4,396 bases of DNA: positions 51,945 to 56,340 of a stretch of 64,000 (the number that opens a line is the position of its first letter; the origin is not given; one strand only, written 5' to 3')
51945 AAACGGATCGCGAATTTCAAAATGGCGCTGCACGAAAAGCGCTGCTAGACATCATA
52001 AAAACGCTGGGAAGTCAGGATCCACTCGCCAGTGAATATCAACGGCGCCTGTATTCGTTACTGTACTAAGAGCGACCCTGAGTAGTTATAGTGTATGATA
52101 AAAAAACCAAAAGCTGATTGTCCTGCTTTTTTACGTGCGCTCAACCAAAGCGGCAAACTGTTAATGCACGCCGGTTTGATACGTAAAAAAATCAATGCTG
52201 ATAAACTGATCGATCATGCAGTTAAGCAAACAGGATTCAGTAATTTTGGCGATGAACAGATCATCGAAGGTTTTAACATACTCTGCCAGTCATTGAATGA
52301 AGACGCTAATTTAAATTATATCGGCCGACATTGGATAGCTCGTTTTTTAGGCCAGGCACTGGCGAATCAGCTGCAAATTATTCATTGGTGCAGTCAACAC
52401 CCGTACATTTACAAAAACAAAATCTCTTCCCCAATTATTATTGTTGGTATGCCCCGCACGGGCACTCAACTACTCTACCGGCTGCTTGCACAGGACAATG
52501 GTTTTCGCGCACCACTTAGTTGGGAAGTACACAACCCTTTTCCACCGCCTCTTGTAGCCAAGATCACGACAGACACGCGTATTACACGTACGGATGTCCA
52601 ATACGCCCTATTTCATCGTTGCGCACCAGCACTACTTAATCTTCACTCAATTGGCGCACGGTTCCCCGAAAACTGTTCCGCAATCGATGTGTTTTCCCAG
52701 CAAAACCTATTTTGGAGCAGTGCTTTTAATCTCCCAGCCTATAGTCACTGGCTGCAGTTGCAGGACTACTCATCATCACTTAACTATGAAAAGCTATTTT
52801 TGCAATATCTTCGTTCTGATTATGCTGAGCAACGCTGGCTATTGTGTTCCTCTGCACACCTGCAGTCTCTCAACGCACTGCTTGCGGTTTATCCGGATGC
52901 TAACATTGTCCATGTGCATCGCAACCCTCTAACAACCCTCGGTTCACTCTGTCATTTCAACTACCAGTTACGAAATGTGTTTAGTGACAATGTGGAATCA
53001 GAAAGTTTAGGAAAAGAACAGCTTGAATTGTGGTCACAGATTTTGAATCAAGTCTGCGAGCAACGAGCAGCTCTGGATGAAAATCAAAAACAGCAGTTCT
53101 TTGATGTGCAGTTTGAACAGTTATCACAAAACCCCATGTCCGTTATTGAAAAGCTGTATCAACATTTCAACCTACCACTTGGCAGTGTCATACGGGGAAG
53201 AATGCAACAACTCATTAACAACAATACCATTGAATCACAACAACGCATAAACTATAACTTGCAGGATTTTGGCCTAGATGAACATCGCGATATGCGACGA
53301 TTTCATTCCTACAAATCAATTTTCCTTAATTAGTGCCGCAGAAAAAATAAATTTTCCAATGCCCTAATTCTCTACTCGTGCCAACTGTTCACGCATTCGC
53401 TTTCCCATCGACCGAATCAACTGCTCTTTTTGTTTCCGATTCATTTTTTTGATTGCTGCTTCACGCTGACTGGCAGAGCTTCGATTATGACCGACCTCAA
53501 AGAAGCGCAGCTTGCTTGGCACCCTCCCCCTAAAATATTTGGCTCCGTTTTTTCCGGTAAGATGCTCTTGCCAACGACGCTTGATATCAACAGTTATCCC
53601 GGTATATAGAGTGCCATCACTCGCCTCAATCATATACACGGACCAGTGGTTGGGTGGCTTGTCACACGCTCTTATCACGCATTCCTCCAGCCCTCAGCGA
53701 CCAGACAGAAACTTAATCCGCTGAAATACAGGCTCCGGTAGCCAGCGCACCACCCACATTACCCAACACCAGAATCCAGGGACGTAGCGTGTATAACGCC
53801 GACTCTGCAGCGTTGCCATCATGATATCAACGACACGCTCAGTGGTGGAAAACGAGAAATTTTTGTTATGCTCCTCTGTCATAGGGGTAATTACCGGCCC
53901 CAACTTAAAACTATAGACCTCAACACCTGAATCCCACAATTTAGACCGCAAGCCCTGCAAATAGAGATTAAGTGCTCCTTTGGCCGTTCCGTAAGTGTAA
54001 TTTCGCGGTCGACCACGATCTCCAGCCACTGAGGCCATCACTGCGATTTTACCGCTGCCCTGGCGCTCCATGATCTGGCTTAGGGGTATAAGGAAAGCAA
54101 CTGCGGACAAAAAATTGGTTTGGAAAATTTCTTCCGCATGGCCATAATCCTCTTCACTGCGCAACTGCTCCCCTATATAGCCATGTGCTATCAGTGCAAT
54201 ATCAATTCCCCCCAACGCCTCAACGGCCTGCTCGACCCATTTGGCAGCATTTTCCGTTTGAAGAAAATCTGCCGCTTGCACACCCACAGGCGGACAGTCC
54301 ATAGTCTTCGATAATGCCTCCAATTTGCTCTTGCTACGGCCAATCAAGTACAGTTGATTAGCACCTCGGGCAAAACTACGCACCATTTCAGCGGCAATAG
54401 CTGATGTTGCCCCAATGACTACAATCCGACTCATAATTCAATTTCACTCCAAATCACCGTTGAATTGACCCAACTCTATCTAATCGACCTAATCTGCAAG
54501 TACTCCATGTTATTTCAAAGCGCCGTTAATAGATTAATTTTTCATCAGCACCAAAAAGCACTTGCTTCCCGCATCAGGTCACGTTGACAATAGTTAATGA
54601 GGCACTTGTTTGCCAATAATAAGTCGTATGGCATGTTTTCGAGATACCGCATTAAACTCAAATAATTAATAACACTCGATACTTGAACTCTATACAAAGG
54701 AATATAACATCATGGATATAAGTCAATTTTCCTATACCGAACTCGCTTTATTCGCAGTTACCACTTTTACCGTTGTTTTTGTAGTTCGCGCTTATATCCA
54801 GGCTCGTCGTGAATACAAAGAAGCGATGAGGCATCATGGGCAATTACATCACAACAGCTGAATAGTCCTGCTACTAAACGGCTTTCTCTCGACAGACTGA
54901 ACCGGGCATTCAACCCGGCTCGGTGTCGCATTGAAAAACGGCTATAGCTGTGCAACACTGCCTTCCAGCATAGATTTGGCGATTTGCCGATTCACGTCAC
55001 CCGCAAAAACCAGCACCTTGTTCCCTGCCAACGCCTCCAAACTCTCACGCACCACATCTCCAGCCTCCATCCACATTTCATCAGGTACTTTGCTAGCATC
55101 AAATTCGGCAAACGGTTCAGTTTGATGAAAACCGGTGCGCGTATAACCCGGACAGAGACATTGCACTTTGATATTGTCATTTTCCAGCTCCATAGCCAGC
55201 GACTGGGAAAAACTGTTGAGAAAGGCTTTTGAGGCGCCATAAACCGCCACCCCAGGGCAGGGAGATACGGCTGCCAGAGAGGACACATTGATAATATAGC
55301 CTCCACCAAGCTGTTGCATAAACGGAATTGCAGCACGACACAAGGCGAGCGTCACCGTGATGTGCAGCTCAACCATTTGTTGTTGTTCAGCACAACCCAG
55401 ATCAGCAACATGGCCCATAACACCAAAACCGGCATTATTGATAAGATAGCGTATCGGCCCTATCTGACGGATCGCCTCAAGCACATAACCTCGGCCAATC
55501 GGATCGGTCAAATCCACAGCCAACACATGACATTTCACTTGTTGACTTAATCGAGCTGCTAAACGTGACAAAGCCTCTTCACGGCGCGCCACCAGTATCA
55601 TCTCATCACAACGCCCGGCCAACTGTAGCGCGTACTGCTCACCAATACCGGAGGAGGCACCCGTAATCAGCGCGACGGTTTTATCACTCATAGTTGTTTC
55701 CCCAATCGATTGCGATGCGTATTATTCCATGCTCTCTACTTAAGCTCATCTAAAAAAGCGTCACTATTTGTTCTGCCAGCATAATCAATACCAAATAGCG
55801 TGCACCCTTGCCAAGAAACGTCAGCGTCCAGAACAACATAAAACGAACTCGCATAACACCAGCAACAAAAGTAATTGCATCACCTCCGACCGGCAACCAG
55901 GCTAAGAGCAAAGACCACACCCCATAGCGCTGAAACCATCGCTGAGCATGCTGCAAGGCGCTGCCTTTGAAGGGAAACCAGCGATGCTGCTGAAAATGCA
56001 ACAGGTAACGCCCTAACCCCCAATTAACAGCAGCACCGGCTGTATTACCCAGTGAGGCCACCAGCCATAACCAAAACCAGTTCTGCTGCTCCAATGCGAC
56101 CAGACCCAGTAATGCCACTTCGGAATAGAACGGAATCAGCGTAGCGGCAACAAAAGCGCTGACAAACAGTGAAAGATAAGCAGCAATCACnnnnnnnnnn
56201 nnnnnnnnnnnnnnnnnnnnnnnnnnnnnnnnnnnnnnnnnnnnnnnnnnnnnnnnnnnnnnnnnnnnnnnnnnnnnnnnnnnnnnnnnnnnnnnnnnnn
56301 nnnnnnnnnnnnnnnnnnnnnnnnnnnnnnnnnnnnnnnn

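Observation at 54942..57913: Amidoligase + C26 gamma-glutamyl hydrolase + YqaA membrane protein + SDR: an uncharacterised ligate/cleave (Puu-like) module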

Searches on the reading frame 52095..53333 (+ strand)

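Call 3: search_protein_families(library=pfam, proteins=[window:52095-53333:+], max_evalue=0.01)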
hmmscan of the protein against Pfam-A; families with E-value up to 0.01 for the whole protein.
window:52095-53333:+ (412 aa): 3 families
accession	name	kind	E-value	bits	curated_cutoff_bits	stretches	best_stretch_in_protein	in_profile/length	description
PF13469.12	Sulfotransfer_3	-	1.5e-34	120.6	27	1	113-362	1-214/216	Sulfotransferase family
PF00685.33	Sulfotransfer_1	-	2.8e-13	50.3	22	1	113-383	3-201/255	Sulfotransferase domain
PF17784.7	Sulfotransfer_4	-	0.00011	22.6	22.8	0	260-337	82-165/215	Sulfotransferase domain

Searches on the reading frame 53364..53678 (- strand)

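Call 3: search_protein_families(library=pfam, proteins=[window:53364-53678:-], max_evalue=0.01)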
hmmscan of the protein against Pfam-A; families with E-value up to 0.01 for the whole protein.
window:53364-53678:- (104 aa): 2 families
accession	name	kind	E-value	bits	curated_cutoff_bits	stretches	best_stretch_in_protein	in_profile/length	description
PF01541.30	GIY-YIG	-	2.7e-16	60.1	22.6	1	11-85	1-77/78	GIY-YIG catalytic domain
PF21488.3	YqbF_HeH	-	0.0035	17.3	27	1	73-95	2-24/39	YqbF, HeH motif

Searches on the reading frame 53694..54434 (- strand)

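Call 3: search_protein_families(library=pfam, proteins=[window:53694-54434:-], max_evalue=0.01)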
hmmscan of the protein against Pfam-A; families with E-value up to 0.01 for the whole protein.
window:53694-54434:- (246 aa): 3 families
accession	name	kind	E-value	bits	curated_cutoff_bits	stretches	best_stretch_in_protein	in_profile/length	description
PF00106.31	adh_short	-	2.2e-26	93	26.6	1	4-191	3-192/195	short chain dehydrogenase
PF13561.12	adh_short_C2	-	3.9e-17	63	27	1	8-191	1-186/236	Enoyl-(Acyl carrier protein) reductase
PF08659.16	KR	-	2.6e-05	24.7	22.6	1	4-181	3-178/180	KR domain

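Call 4: search_protein_families(library=ncbifam, proteins=[window:53694-54434:-], max_evalue=0.01)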
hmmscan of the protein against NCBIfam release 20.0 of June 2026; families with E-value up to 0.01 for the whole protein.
window:53694-54434:- (246 aa): 165 families (the best 25 are shown)
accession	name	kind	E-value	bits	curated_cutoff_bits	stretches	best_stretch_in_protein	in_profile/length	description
NF005489.0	PRK07102.1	equivalog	9e-61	205.5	267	1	1-241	1-242/243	SDR family oxidoreductase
NF053786.1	DcplherypntRedDprE2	equivalog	1.2e-41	143.1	250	1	3-241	10-251/252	decaprenylphospho-beta-D-erythro-pentofuranosid-2-ulose 2-reductase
NF004110.0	PRK05599.1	equivalog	5.6e-30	104.7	362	1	4-240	3-244/246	SDR family oxidoreductase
NF005437.0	PRK07024.1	equivalog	1.5e-29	103.2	266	1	2-240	5-246/259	SDR family oxidoreductase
NF006099.0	PRK08251.1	equivalog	1.1e-24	87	253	1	3-240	6-249/250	SDR family oxidoreductase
NF004825.0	PRK06181.1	equivalog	3.1e-19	69.3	215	1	3-183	8-190/268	SDR family oxidoreductase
NF006118.0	PRK08264.1-4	subfamily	1.9e-18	66.9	279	1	3-211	7-209/244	SDR family oxidoreductase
NF005559.1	PRK07231.1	subfamily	5.7e-18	65.3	215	1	4-201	7-206/249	glucose 1-dehydrogenase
NF047420.2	EF_P_mod_YmfI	equivalog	2.7e-16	60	238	1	4-192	2-189/236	elongation factor P 5-aminopentanone reductase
NF040690.1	mycolate_SDR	equivalog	1.5e-15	57.4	380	1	2-229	9-244/265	mycolate reductase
NF009466.0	PRK12826.1-2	subfamily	1.8e-15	57.1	222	1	3-192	5-198/248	3-oxoacyl-ACP reductase FabG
NF005672.0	PRK07454.1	equivalog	2.4e-14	53.1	234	1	2-195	7-202/241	SDR family oxidoreductase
NF052558.1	MBtsdlDhBudC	equivalog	3.6e-14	52.9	270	1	4-192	6-195/250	meso-2,3-butanediol dehydrogenase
NF005893.0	PRK07856.1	equivalog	4.3e-14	52.4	255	1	4-189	12-190/255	SDR family oxidoreductase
NF005681.0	PRK07478.1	subfamily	5.3e-14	52.2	267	1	4-192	9-201/254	SDR family oxidoreductase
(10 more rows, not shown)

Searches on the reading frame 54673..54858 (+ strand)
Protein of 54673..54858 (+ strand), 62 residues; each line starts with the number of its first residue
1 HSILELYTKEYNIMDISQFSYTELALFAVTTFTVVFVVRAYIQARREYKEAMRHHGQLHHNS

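Call 87: search_protein_families(library=pfam, proteins=[window:54673-54858:+], max_evalue=1)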
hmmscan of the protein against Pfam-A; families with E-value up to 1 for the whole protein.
seq(62 aa): 2 families
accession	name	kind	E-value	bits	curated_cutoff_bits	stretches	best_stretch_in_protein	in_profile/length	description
PF09323.15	DUF1980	-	0.026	15.4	25.9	1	19-61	28-70/110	DUF1980 N-terminal domain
PF15048.11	OSTbeta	-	0.071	13.7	27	1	11-52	26-67/122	Organic solute transporter subunit beta protein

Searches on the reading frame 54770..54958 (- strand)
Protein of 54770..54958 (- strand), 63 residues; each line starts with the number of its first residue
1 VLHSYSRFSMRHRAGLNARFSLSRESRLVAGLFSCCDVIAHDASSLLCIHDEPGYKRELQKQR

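Call 87: search_protein_families(library=pfam, proteins=[window:54770-54958:-], max_evalue=1)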
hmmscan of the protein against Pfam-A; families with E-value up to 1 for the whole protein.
seq(63 aa): 0 families

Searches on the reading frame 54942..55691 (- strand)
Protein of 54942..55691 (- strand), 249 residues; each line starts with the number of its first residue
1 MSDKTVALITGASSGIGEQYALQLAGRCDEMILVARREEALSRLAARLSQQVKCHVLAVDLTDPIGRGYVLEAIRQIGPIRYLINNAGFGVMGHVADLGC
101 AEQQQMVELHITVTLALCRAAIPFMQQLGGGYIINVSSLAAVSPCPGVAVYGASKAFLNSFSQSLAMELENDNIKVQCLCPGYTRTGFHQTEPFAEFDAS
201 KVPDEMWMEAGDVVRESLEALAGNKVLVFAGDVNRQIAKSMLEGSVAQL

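Call 3: search_protein_families(library=pfam, proteins=[window:54942-55691:-], max_evalue=0.01)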
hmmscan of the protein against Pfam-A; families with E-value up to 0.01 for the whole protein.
window:54942-55691:- (249 aa): 4 families
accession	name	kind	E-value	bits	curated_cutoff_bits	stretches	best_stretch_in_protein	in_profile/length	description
PF00106.31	adh_short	-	3.2e-44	151.2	26.6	1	6-191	2-189/195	short chain dehydrogenase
PF13561.12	adh_short_C2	-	1e-29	104.2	27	1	11-192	1-184/236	Enoyl-(Acyl carrier protein) reductase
PF08659.16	KR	-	2.3e-11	44.4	22.6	1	7-165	3-163/180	KR domain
PF02719.21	Polysacc_synt_2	-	0.00014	21.6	20.2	1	8-176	2-163/293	Polysaccharide biosynthesis protein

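Call 4: search_protein_families(library=ncbifam, proteins=[window:54942-55691:-], max_evalue=0.01)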
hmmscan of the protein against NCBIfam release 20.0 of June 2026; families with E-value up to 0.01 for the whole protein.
window:54942-55691:- (249 aa): 224 families (the best 25 are shown)
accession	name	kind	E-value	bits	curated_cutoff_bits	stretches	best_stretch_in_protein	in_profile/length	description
NF040690.1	mycolate_SDR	equivalog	6.4e-48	163.4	380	1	3-236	7-240/265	mycolate reductase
NF005672.0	PRK07454.1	equivalog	2.6e-40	138.1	234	1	3-199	5-204/241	SDR family oxidoreductase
NF005559.1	PRK07231.1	subfamily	1.8e-39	135.8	215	1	4-191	4-193/249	glucose 1-dehydrogenase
NF005594.0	PRK07326.1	equivalog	2.1e-37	128.9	271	1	3-201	5-202/237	SDR family oxidoreductase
NF006565.0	PRK09072.1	equivalog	6.9e-35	120.9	238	1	5-191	6-191/265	SDR family oxidoreductase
NF004825.0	PRK06181.1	equivalog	4.9e-34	117.8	215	1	4-222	6-229/268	SDR family oxidoreductase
NF004823.0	PRK06179.1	subfamily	5.8e-34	117.7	310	1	1-197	2-192/271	oxidoreductase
NF006114.0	PRK08263.1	subfamily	8.1e-34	117.1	290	1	4-191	3-189/280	short chain dehydrogenase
NF004824.0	PRK06180.1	subfamily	7.8e-33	113.8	298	1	2-188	2-187/279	oxidoreductase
NF004791.0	PRK06138.1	equivalog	9.6e-33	113.5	312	1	4-191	5-193/252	SDR family oxidoreductase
NF005806.0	PRK07666.1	equivalog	1.2e-32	113.1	286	1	5-192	8-197/239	3-ketoacyl-ACP reductase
NF009466.0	PRK12826.1-2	subfamily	1.7e-32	112.8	222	1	4-192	3-195/248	3-oxoacyl-ACP reductase FabG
NF004826.0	PRK06182.1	subfamily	2.5e-32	112.2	305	1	2-191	2-187/274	oxidoreductase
NF006693.0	PRK09242.1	equivalog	3e-32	111.8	328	1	4-188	10-198/258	SDR family oxidoreductase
NF006123.0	PRK08267.1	equivalog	5.8e-32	110.9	261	1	7-232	5-232/261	SDR family oxidoreductase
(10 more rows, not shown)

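Call 74: search_protein_families(library=padloc, proteins=[window:54942-55691:-], max_evalue=0.01)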
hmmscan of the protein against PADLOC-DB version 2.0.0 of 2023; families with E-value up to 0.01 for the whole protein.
window:54942-55691:- (249 aa): 0 families

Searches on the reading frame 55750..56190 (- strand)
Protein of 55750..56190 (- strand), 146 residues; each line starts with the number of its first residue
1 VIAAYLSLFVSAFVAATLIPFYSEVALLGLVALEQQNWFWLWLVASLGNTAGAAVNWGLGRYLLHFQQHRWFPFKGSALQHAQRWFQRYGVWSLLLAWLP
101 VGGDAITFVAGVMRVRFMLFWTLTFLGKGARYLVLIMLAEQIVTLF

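Call 3: search_protein_families(library=pfam, proteins=[window:55750-56190:-], max_evalue=0.01)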
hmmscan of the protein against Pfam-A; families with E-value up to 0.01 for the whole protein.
window:55750-56190:- (146 aa): 1 family
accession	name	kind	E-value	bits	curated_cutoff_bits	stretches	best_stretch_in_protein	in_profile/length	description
PF09335.16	VTT_dom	-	6.7e-16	59.3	33.9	1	24-138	6-120/123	VTT domain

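Call 4: search_protein_families(library=ncbifam, proteins=[window:55750-56190:-], max_evalue=0.01)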
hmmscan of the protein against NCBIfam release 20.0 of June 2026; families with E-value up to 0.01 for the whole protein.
window:55750-56190:- (146 aa): 2 families
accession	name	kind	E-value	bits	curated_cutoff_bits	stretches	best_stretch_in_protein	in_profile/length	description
NF052605.1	UndecprPTUptAStph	equivalog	6.7e-10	39.3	300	1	67-142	86-162/197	undecaprenyl phosphate transporter UptA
NF052604.1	UndecprPTUtpABac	equivalog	6.4e-05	23.1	250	1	68-141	82-156/198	undecaprenyl phosphate transporter UptA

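Call 74: search_protein_families(library=padloc, proteins=[window:55750-56190:-], max_evalue=0.01)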
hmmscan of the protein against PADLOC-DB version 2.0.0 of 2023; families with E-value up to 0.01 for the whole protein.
window:55750-56190:- (146 aa): 0 families

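Call 75: search_protein_families(library=phrogs, proteins=[window:55750-56190:-], max_evalue=0.001)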
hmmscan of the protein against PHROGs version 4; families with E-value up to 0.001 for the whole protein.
window:55750-56190:- (146 aa): 0 families

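Call 78: find_homologous_proteins(query=window:55750-56190:-, max_evalue=1e-8)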
Query window:55750-56190:- (146 aa): 2665 proteins with E <= 1e-8 among 2870 candidates; the best 120 are listed.
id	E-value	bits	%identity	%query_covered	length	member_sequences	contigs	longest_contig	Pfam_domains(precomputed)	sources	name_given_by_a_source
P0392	1.0e-88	313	100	100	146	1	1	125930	PF09335.17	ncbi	-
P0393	2.9e-63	230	73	99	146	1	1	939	PF09335.17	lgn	-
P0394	1.4e-62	228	73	99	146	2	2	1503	PF09335.17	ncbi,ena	-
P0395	7.5e-62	225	72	99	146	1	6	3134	PF09335.17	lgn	-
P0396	1.1e-61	225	70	99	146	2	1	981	PF09335.17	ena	-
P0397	4.1e-61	223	72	99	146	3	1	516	PF09335.17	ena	-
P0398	6.7e-61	222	70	99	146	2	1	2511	PF09335.17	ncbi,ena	-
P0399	1.5e-60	221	71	99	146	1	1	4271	PF09335.17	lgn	-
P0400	2.1e-60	221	69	98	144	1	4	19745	PF09335.17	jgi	jgi:membrane protein YqaA with SNARE-associated domain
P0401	2.2e-60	221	71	100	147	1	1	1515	PF09335.17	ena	-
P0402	6.2e-60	219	71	99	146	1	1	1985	PF09335.17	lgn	-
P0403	7.2e-60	219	72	99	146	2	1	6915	PF09335.17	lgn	-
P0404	8.2e-60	219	70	99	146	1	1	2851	PF09335.17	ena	-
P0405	2.3e-59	217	69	97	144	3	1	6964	PF09335.17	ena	-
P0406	3.3e-59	217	70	99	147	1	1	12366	PF09335.17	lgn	-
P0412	1.1e-55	205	64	90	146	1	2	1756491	PF09335.17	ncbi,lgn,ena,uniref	ncbi:YqaA family protein [Litoribacillus peritrichatus]|uniref:YqaA family protein n=1 Tax=Litoribac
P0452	7.6e-52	193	63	92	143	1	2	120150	PF09335.17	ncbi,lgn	-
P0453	7.8e-52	193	61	97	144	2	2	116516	PF09335.17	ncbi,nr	ncbi:MAG: hypothetical protein CSA52_01385 [Gammaproteobacteria bacterium]|nr:MAG: hypothetical prot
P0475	4.5e-51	190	63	90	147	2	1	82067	PF09335.17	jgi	jgi:membrane protein YqaA with SNARE-associated domain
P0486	8.5e-51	190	65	91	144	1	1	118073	PF09335.17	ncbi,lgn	-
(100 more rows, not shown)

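Call 79: find_encoding_contigs(protein=P0412, flank=3500, max_places=1)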
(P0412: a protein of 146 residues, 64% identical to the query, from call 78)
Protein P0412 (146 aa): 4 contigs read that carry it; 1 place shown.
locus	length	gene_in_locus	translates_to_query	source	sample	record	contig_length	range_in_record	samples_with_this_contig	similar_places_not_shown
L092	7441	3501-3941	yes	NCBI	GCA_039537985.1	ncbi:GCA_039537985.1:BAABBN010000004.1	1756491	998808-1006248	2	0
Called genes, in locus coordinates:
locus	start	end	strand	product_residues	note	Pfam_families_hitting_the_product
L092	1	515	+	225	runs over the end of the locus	PF02224:Cytidylate_kin, PF13189:Cytidylate_kin2 (weak), PF13238:AAA_18 (faint), PF13207:AAA_17 (faint)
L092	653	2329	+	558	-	PF00575:S1 (weak), PF17092:PCB_OB (faint), PF13509:S1_2 (faint), PF00575:S1, PF21710:Spt6_S1 (weak), PF23459:S1_RRP5 (weak)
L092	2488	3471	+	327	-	PF12224:Amidoligase_2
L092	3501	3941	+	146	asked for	PF09335:VTT_dom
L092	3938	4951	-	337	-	PF00561:Abhydrolase_1, PF12146:Hydrolase_4, PF12697:Abhydrolase_6, PF12695:Abhydrolase_5 (faint)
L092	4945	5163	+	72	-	-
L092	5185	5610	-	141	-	PF10604:Polyketide_cyc2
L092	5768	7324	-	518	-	-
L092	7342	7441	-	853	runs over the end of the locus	-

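Call 80: find_encoding_contigs(protein=P0452, flank=3500, max_places=1)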
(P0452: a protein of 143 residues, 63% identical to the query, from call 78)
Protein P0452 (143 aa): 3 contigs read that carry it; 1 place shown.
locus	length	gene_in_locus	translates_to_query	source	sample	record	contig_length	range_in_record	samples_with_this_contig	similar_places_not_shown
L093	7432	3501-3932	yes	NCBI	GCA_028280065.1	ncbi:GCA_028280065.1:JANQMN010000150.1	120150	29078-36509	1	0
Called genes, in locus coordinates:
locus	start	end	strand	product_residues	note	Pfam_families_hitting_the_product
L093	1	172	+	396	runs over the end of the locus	PF00437:T2SSE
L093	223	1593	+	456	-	PF03007:WS_DGAT_cat, PF06974:WS_DGAT_C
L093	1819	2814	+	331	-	PF12224:Amidoligase_2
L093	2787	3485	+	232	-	PF00117:GATase, PF07722:Peptidase_C26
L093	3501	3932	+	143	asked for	PF09335:VTT_dom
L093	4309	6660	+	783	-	PF00403:HMA, PF00122:E1-E2_ATPase, PF00702:Hydrolase, PF08282:Hydrolase_3 (faint)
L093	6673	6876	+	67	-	PF00403:HMA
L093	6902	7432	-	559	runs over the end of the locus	PF08245:Mur_ligase_M, PF02875:Mur_ligase_C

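Call 81: find_encoding_contigs(protein=P0453, flank=3500, max_places=1)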
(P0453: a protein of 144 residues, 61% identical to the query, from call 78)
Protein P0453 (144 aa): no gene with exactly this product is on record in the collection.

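Call 82: find_encoding_contigs(protein=P0486, flank=3500, max_places=1)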
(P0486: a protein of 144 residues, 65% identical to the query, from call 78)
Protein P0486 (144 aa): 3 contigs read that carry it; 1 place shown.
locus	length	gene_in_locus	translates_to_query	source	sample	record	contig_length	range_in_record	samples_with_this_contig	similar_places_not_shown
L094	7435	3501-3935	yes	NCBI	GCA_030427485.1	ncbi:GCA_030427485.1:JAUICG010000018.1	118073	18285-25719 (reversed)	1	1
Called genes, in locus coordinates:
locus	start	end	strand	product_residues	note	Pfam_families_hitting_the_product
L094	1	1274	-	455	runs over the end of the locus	PF07690:MFS_1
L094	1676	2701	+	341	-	PF12224:Amidoligase_2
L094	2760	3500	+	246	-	PF07722:Peptidase_C26, PF00117:GATase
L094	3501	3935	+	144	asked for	PF09335:VTT_dom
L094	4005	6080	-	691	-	PF07715:Plug, PF00593:TonB_dep_Rec_b-barrel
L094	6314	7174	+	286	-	PF06314:ADC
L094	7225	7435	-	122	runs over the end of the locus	PF07885:Ion_trans_2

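Call 83: find_encoding_contigs(protein=P0475, flank=3500, max_places=1)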
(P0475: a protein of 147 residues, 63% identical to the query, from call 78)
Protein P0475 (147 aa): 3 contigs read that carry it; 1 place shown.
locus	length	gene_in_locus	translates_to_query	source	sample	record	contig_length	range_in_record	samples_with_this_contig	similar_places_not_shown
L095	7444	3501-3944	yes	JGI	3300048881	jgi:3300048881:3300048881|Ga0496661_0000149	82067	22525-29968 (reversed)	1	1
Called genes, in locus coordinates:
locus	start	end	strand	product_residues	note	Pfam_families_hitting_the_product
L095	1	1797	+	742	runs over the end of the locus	PF05175:MTS (faint), PF13649:Methyltransf_25 (faint), PF22020:RlmL_1st, PF02926:THUMP, PF01170:UPF0020, PF10672:Methyltrans_SAM, PF03602:Cons_hypoth95, PF13847:Methyltransf_31 (weak), +1 more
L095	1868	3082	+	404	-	PF18433:DUF5610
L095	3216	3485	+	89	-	PF05768:Glrx-like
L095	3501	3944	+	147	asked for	PF09335:VTT_dom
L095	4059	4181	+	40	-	-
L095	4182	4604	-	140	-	PF10604:Polyketide_cyc2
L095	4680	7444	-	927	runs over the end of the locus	PF13414:TPR_11 (faint)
